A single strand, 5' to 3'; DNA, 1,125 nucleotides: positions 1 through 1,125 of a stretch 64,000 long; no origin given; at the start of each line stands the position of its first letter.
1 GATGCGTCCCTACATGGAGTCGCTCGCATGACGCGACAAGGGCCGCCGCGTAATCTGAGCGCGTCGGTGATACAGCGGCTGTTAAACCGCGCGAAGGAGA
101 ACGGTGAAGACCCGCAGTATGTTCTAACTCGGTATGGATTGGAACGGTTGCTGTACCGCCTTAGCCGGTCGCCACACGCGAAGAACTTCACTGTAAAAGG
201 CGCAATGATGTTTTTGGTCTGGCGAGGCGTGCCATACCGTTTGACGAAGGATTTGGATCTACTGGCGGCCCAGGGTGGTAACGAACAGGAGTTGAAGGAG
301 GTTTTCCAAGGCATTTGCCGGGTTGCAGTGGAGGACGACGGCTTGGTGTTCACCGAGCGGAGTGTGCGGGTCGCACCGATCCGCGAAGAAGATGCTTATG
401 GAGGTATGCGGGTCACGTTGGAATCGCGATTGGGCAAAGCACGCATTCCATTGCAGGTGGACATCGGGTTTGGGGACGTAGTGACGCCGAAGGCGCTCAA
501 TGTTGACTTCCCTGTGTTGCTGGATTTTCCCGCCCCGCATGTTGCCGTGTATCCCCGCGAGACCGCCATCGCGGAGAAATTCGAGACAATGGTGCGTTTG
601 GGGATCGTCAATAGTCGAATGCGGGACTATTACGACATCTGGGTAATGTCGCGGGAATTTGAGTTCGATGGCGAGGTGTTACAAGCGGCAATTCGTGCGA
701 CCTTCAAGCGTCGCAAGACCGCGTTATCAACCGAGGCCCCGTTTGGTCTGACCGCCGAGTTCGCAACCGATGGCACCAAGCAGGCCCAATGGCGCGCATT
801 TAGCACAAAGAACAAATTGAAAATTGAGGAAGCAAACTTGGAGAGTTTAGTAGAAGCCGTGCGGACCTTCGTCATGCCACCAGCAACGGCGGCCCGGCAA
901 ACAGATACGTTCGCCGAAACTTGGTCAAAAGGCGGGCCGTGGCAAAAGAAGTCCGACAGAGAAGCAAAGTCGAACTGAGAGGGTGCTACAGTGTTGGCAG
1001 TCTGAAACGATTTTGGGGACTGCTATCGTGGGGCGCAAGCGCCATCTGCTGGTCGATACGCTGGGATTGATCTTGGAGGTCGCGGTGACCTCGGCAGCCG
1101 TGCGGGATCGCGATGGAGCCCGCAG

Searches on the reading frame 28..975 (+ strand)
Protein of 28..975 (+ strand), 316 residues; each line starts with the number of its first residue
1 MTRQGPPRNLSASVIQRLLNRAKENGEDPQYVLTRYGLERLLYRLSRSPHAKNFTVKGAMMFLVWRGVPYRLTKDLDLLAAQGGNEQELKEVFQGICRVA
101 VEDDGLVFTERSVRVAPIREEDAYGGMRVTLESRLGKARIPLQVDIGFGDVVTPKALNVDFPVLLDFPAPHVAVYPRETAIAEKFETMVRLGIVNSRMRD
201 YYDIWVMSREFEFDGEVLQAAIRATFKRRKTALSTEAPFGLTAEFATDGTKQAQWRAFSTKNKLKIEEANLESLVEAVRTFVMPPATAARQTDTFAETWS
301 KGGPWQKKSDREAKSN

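Call 84: search_protein_families(library=padloc, alignment_id=A5, max_evalue=1e-8)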
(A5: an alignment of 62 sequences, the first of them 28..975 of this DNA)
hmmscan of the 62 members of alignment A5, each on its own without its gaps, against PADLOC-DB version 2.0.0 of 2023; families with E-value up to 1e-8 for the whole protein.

A. member 1, window:28-975:+ (316 aa): 9 families
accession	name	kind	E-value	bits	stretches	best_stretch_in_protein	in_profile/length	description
PDLC02312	AbiEii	-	1e-113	377.4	1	6-306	4-298/299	AbiEii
PDLC02288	AbiEii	-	5.5e-99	328.8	1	9-296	9-276/294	AbiEii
PDLC02291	AbiEii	-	1.2e-40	137.8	1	5-310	10-288/310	AbiEii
PDLC02319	AbiEii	-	7.2e-36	122.1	1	40-290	5-240/241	AbiEii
PDLC02326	AbiEii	-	2.1e-26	90.5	1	12-145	5-132/133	AbiEii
PDLC02320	AbiEii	-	6.3e-21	72.9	1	145-262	1-120/147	AbiEii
PDLC02314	AbiEii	-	5.6e-16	56.7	1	12-254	11-247/290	AbiEii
PDLC02304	AbiEii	-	1.7e-12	45.8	1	17-236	6-216/260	AbiEii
PDLC02310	AbiEii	-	3.6e-11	41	1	16-223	4-205/265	AbiEii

B. families by the number of members that match (of 62 scanned): 10 families
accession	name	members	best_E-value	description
PDLC02312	AbiEii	1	1e-113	AbiEii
PDLC02288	AbiEii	1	5.5e-99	AbiEii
PDLC02291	AbiEii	1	1.2e-40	AbiEii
PDLC02319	AbiEii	1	7.2e-36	AbiEii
PDLC02326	AbiEii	1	2.1e-26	AbiEii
PDLC02320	AbiEii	1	6.3e-21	AbiEii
PDLC02314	AbiEii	1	5.6e-16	AbiEii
PDLC02304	AbiEii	1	1.7e-12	AbiEii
PDLC02310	AbiEii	1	3.6e-11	AbiEii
PDLC04073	PD-T7-1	1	2.6e-09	-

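Call 85: search_protein_families(library=pfam, alignment_id=A5, max_evalue=0.000001)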
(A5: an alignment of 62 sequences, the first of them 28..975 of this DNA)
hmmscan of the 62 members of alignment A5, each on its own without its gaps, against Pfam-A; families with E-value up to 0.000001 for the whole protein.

A. member 1, window:28-975:+ (316 aa): 1 family
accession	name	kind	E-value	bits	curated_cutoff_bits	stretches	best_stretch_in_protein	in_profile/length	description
PF08843.17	AbiEii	-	2.1e-47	162.5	22.5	1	40-264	1-225/238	Nucleotidyl transferase AbiEii toxin, Type IV TA system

B. families by the number of members that match (of 62 scanned): 62 families (the first 25 are shown)
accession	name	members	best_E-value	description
PF00072.30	Response_reg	4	4.1e-46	Response regulator receiver domain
PF00515.34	TPR_1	3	1.2e-28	Tetratricopeptide repeat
PF13414.12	TPR_11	3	1.2e-25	TPR repeat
PF07719.23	TPR_2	3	9.9e-23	Tetratricopeptide repeat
PF13431.12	TPR_17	3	8.5e-21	Tetratricopeptide repeat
PF13181.12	TPR_8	3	1.3e-19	Tetratricopeptide repeat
PF13432.12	TPR_16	3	6.5e-19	Tetratricopeptide repeat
PF13371.12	TPR_9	3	5.6e-16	Tetratricopeptide repeat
PF13424.12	TPR_12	3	8.1e-14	Tetratricopeptide repeat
PF13428.12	TPR_14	3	3.2e-12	Tetratricopeptide repeat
PF14559.12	TPR_19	3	5.5e-11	Tetratricopeptide repeat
PF02518.31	HATPase_c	2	8.7e-31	Histidine kinase-, DNA gyrase B-, and HSP90-like ATPase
PF00512.31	HisKA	2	9.9e-25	His Kinase A (phospho-acceptor) domain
PF01609.27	DDE_Tnp_1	2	8.3e-10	Transposase DDE domain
PF00672.30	HAMP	2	4.9e-09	HAMP domain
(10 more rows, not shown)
